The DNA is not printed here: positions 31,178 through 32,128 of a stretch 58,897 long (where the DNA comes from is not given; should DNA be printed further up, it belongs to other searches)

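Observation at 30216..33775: Co-oriented cluster: tandem ThyX-like protein, ParB/Srx-like protein and kinase-phosphatase fusion (candidate uncharacterised pyrimidine or nucleic-acid-modification/repair module)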

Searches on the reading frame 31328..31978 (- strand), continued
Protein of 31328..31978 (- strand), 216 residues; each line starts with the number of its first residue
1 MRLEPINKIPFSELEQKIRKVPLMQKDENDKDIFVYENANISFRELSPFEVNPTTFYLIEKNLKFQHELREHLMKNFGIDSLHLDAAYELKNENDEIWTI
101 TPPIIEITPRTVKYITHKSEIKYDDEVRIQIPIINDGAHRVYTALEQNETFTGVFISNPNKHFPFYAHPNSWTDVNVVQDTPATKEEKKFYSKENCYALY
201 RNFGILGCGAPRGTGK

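Call 73: search_protein_families(library=ncbifam, proteins=[L041:5853-6290:+, L041:6357-7010:+, L036:3703-4251:-, L026:3589-4308:-, L026:6583-7176:+, L004:9264-9911:+, L021:9823-11655:+, L015:9903-10523:-, L036:4270-4920:-, L004:8654-9271:+], max_evalue=0.0001)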
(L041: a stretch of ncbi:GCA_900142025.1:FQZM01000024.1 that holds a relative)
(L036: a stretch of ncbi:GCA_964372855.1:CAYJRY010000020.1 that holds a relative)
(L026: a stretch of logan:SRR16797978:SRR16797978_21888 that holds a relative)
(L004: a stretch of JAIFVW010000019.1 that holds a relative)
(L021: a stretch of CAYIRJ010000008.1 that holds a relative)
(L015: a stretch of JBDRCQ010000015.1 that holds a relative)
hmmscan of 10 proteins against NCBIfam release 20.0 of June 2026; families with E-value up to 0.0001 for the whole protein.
L041:5853-6290:+ (145 aa): 3 families
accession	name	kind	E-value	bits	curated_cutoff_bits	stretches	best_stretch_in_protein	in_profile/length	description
TIGR02571.1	ComEB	equivalog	1.6e-31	109.3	219.45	1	4-141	2-135/151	ComE operon protein 2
NF041025.1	antiphage_deaminase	equivalog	4.4e-16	58.8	400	2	72-120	336-385/437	anti-phage dCTP deaminase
NF008113.2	PRK10860.1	equivalog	3.4e-05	23.7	150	0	8-49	7-49/165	tRNA adenosine(34) deaminase TadA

L041:6357-7010:+ (217 aa): 16 families
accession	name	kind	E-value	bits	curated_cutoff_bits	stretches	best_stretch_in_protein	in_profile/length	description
TIGR02253.1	CTE7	subfamily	5.5e-15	55.7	169.75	1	57-174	85-201/221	TIGR02253 family HAD-type hydrolase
TIGR01460.1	HAD-SF-IIA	subfamily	5.8e-10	39.4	100.15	1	123-169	197-245/246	HAD-IIA family hydrolase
TIGR02252.1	DREG-2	subfamily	1.5e-09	37.9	155.2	1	68-166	107-203/203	HAD hydrolase, REG-2-like, family IA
TIGR02254.1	YjjG_YfnB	equivalog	1.2e-08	34.7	159.9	1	105-169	134-198/223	YjjG family noncanonical pyrimidine nucleotidase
NF053830.1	RUBPPhHalo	equivalog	2.2e-08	34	330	1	54-169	90-205/234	ribulose-1,5-bisphosphate 5-phosphatase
NF006976.0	PRK09449.1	equivalog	6e-08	32.5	183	1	110-170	137-198/225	pyrimidine 5'-nucleotidase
TIGR01459.1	HAD-SF-IIA-hyp4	hypoth_equivalog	1.1e-07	31.5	103.75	1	123-168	195-241/242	TIGR01459 family HAD-type hydrolase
TIGR01454.1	AHBA_synth_RP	hypoth_equivalog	9.2e-07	28.7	246.65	1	69-168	78-175/205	AHBA synthesis associated protein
TIGR01662.1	HAD-SF-IIIA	subfamily_domain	1.9e-06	28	44.6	1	119-168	89-139/141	HAD-IIIA family hydrolase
TIGR01509.1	HAD-SF-IA-v3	subfamily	7.7e-06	26.2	29.4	1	116-167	104-154/154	HAD-IA family hydrolase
TIGR01668.1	YqeG_hyp_ppase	hypoth_equivalog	2.1e-05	24.1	89.1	1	116-170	84-138/170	YqeG family HAD IIIA-type phosphatase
TIGR01656.1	Histidinol-ppas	subfamily_domain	2.5e-05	24.2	84.15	1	121-168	101-146/149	histidinol-phosphate phosphatase domain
NF007762.0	PRK10444.1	equivalog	4.8e-05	23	368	1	122-169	175-222/250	HAD-IIA family hydrolase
TIGR01549.1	HAD-SF-IA-v1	subfamily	5.9e-05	23.5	23.3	1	81-161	75-149/149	HAD-IA family hydrolase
TIGR01452.1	PGP_euk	subfamily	7.7e-05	22.2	201.95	0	122-170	201-249/279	phosphoglycolate/pyridoxal phosphate family phosphatase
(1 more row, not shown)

L036:3703-4251:- (182 aa): 0 families

L026:3589-4308:- (239 aa): 3 families
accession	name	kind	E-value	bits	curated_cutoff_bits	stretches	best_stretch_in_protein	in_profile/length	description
TIGR02274.1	dCTP_deam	equivalog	1.3e-28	99.9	92.8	1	5-202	3-173/180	dCTP deaminase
NF001862.0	PRK00601.1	equivalog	3.4e-08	33.2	103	1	96-184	40-127/150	dUTP diphosphatase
TIGR00576.1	dut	superfamily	4.3e-08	33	102.55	1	96-182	33-118/143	dUTP diphosphatase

L026:6583-7176:+ (197 aa): 15 families
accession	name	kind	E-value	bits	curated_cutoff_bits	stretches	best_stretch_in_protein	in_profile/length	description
TIGR02247.1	HAD-1A3-hyp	subfamily_domain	9.4e-25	87.6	125.4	1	3-196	2-209/211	epoxide hydrolase N-terminal domain-like phosphatase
TIGR02252.1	DREG-2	subfamily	6.4e-14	52.2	155.2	1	51-179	61-201/203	HAD hydrolase, REG-2-like, family IA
TIGR01509.1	HAD-SF-IA-v3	subfamily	1.2e-13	51.6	29.4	1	80-180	61-152/154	HAD-IA family hydrolase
NF006991.0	PRK09456.1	equivalog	1.6e-11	44.3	295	1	48-191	48-192/199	glucose-1-phosphatase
TIGR02254.1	YjjG_YfnB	equivalog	8.3e-10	38.5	159.9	1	91-184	104-198/223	YjjG family noncanonical pyrimidine nucleotidase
TIGR02253.1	CTE7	subfamily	3.7e-07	30.1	169.75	1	90-181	100-193/221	TIGR02253 family HAD-type hydrolase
TIGR01428.1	HAD_type_II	equivalog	4.5e-07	30.1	125.4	1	70-180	77-188/197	haloacid dehalogenase type II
TIGR01993.1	Pyr-5-nucltdase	equivalog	4.1e-06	26.7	142.9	1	124-180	122-181/183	pyrimidine 5'-nucleotidase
NF009696.0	PRK13222.1-3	equivalog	9.3e-06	25.5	359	1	89-180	92-184/223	N-acetylmuramic acid 6-phosphate phosphatase MupP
TIGR01990.1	bPGM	equivalog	1.5e-05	25.1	189.4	0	85-180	90-184/187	beta-phosphoglucomutase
TIGR01449.2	PGP_bact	equivalog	1.6e-05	24.6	180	1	89-180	90-182/213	phosphoglycolate phosphatase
TIGR01422.2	phosphonatase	equivalog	1.8e-05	24.1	220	0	85-180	99-197/251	phosphonoacetaldehyde hydrolase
NF009694.0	PRK13222.1-1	equivalog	2.1e-05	23.9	415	1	91-180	118-208/252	phosphoglycolate phosphatase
TIGR02009.1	PGMB-YQAB-SF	subfamily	2.9e-05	24.3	153.35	1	3-180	1-184/186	beta-phosphoglucomutase family hydrolase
NF009804.0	PRK13288.1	equivalog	7.8e-05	22.2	218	0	88-180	86-179/215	pyrophosphatase PpaX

L004:9264-9911:+ (215 aa): 7 families
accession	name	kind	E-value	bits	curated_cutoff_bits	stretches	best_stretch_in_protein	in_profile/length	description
TIGR02253.1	CTE7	subfamily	3.8e-12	46.4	169.75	1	4-196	2-198/221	TIGR02253 family HAD-type hydrolase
TIGR01993.1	Pyr-5-nucltdase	equivalog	4.5e-09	36.4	142.9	1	7-192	3-183/183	pyrimidine 5'-nucleotidase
NF009695.0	PRK13222.1-2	equivalog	1.2e-06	28.2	225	0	106-189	110-190/226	phosphoglycolate phosphatase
TIGR01668.1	YqeG_hyp_ppase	hypoth_equivalog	1e-05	25.1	89.1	0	142-198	85-141/170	YqeG family HAD IIIA-type phosphatase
NF006976.0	PRK09449.1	equivalog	1.1e-05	25.1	183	1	86-211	90-220/225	pyrimidine 5'-nucleotidase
NF053830.1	RUBPPhHalo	equivalog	5.8e-05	22.8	330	0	111-202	124-213/234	ribulose-1,5-bisphosphate 5-phosphatase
TIGR01662.1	HAD-SF-IIIA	subfamily_domain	8.6e-05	22.6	44.6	0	143-192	88-138/141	HAD-IIIA family hydrolase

L021:9823-11655:+ (610 aa): 2 families
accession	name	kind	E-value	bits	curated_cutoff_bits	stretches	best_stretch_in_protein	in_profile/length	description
NF005734.0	PRK07559.1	equivalog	7.5e-38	130.3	283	1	14-387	12-365/368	2'-deoxycytidine 5'-triphosphate deaminase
TIGR02274.1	dCTP_deam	equivalog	9.2e-14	51.5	92.8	1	282-385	75-179/180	dCTP deaminase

L015:9903-10523:- (206 aa): 0 families

L036:4270-4920:- (216 aa): 1 family
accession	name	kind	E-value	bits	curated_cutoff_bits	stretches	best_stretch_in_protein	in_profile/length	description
TIGR00041.1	DTMP_kinase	equivalog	1.6e-11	44.2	83.25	1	1-190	1-187/196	dTMP kinase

L004:8654-9271:+ (205 aa): 2 families
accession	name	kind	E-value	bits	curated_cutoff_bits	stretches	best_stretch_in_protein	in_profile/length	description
TIGR00041.1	DTMP_kinase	equivalog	9.5e-19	67.9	83.25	1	2-181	4-185/196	dTMP kinase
NF006746.0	PRK09270.1-5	subfamily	1.3e-05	24.3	250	1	4-63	23-82/210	nucleoside/nucleotide kinase family protein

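Call 75: find_related_loci(query=A4, collection=metagenome_contigs, flank=7000)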
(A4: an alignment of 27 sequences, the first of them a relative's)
Query A4 (202 aa) in metagenome_contigs; peptide patterns used: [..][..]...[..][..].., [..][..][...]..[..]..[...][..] (x = any residue, [..] = any of these).
515 stretches matched a pattern; 298 encode a relative of the query (tblastn E <= 1e-3); the best 80 are kept; 80 distinct loci.
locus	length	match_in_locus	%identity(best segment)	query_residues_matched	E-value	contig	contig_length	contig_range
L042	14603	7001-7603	90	1-201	4e-123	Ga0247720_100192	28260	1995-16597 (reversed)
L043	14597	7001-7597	74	1-199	2e-102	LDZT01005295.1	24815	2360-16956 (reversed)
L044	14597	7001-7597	73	1-199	2e-101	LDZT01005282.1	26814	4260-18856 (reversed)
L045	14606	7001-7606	72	1-202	1e-101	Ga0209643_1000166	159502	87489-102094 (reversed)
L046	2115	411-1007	72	1-199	7e-106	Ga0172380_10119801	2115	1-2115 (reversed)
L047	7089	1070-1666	73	1-199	3e-101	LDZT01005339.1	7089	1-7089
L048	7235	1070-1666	73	1-199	3e-101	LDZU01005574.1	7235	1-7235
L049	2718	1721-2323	71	1-201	2e-102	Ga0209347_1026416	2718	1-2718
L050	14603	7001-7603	69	1-201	1e-98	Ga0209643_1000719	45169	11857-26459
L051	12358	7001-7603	69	1-201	2e-98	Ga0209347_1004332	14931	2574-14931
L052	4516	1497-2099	71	1-201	5e-98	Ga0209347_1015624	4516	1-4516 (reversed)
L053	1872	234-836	63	1-201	5e-90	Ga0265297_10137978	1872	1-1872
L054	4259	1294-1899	61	1-202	3e-85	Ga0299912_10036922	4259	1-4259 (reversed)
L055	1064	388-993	61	1-202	9e-92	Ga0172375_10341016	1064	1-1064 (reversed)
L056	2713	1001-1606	60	1-202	4e-86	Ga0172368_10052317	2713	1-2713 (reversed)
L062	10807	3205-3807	60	1-201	3e-83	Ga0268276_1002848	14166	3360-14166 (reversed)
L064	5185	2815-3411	59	1-199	3e-83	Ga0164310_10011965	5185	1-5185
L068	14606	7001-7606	59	1-202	9e-83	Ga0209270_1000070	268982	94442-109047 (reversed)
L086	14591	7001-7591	62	3-199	3e-80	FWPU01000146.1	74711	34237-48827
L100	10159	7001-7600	59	1-200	4e-79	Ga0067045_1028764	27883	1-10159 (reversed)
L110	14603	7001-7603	55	1-201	1e-76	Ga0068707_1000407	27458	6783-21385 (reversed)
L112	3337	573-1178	55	1-201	8e-77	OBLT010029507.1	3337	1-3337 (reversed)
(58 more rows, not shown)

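Call 78: search_protein_families(library=pfam, proteins=[L062:2539-3153:+, L062:1424-2503:+, L062:3880-5910:-, L100:7656-9125:+, L112:1196-2302:+, L068:9120-10943:-, L086:5739-6776:+, L064:502-2625:+, L110:7613-8554:-, L050:7623-8771:+], max_evalue=0.001)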
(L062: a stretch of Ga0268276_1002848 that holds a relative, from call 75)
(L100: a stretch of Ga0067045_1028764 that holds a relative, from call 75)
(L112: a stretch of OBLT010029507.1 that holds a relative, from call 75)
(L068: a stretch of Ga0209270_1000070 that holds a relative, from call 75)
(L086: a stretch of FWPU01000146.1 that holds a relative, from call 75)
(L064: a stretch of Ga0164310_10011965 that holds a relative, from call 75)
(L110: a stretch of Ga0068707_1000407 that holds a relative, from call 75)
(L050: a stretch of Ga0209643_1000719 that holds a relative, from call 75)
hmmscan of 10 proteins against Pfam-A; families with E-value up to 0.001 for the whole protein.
L062:2539-3153:+ (204 aa): 3 families
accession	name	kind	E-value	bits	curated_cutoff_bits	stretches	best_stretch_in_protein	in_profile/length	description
PF00383.29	dCMP_cyt_deam_1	-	2.5e-25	88.8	25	1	5-126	2-100/102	Cytidine and deoxycytidylate deaminase zinc-binding region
PF14437.12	MafB19-deam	-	1.2e-22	80.8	27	1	5-130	2-103/142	MafB19-like deaminase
PF18785.7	Inv-AAD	-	0.00051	20.4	26.5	0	29-110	1-64/129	Invertebrate-AID/APOBEC-deaminase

L062:1424-2503:+ (359 aa): 1 family
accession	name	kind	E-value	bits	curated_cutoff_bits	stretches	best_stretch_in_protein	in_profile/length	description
PF01734.28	Patatin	-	2.5e-05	25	27.7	1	35-242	6-182/191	Patatin-like phospholipase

L062:3880-5910:- (676 aa): 8 families
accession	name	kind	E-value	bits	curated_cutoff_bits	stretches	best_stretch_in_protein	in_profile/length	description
PF00009.33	GTP_EFTU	-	7.7e-67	225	26.5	1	7-279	2-188/188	Elongation factor Tu GTP binding domain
PF14492.12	EFG_III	-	2.3e-29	101.7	27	1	403-474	4-75/75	Elongation Factor G, domain III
PF00679.30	EFG_C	-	4.7e-26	91.1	27.9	1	597-674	2-80/89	Elongation factor G C-terminus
PF03144.31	GTP_EFTU_D2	-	2.2e-13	50.9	30.3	1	323-387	4-73/73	Elongation factor Tu domain 2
PF22042.2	EF-G_D2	-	1.7e-12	47.7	27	1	307-388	2-83/84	Elongation factor G domain 2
PF03764.24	EFG_IV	-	1.6e-11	44.5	24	1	475-593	1-120/121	Elongation factor G, domain IV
PF16658.11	RF3_C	-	9.3e-08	32.4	40.1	1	411-488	17-94/132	Class II release factor RF3, C-terminal domain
PF01926.29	MMR_HSR1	-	0.00012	22.6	21.9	1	17-134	8-113/113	50S ribosome-binding GTPase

L100:7656-9125:+ (489 aa): 2 families
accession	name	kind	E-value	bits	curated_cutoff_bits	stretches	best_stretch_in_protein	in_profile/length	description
PF01171.26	ATP_bind_3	-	1e-48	165.9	27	1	30-208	2-181/182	PP-loop family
PF11734.13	TilS_C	-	1.7e-16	59.8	22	1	392-459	2-69/74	TilS substrate C-terminal domain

L112:1196-2302:+ (368 aa): 2 families
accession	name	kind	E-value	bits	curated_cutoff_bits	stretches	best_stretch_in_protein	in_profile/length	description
PF00383.29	dCMP_cyt_deam_1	-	7.4e-22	77.6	25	1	4-129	2-100/102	Cytidine and deoxycytidylate deaminase zinc-binding region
PF14437.12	MafB19-deam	-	9.9e-18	64.8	27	1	4-133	2-103/142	MafB19-like deaminase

L068:9120-10943:- (607 aa): 2 families
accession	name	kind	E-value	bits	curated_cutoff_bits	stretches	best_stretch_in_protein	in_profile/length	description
PF00383.29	dCMP_cyt_deam_1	-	1.9e-21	76.3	25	1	424-549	2-100/102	Cytidine and deoxycytidylate deaminase zinc-binding region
PF14437.12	MafB19-deam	-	4.7e-18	65.9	27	1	424-553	2-103/142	MafB19-like deaminase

L086:5739-6776:+ (345 aa): 0 families

L064:502-2625:+ (707 aa): 0 families

L110:7613-8554:- (313 aa): 7 families
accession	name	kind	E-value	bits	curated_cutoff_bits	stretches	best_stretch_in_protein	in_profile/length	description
PF07478.18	Dala_Dala_lig_C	-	1.6e-61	207.8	24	1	109-306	3-204/204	D-ala D-ala ligase C-terminus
PF01820.27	Dala_Dala_lig_N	-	5.4e-23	82.2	34.6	2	53-90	84-121/121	D-ala D-ala ligase N-terminus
PF02786.22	CPSase_L_D2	-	3.2e-08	33.8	19.8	1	102-276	3-178/211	Carbamoyl-phosphate synthase L chain, ATP binding domain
PF02222.28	ATP-grasp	-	3.4e-06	27.3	27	1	107-188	2-83/179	ATP-grasp domain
PF02655.19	ATP-grasp_3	-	6e-06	26.9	23.2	1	135-276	29-155/160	ATP-grasp domain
PF13535.11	ATP-grasp_4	-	2.6e-05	24.3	27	1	137-190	2-69/160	ATP-grasp domain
PF14397.11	ATPgrasp_ST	-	0.00021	21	31.4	0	240-284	217-262/278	Sugar-transfer associated ATP-grasp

L050:7623-8771:+ (382 aa): 3 families
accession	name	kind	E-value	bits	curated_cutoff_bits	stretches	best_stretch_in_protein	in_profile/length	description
PF02350.25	Epimerase_2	-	2.1e-122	408.8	30.6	1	30-366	8-346/347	UDP-N-acetylglucosamine 2-epimerase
PF13579.12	Glyco_trans_4_4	-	4e-05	24.5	29.7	1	75-173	58-157/158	Glycosyl transferase 4-like domain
PF13439.12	Glyco_transf_4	-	4.5e-05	24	28.5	1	21-175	8-166/170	Glycosyltransferase Family 4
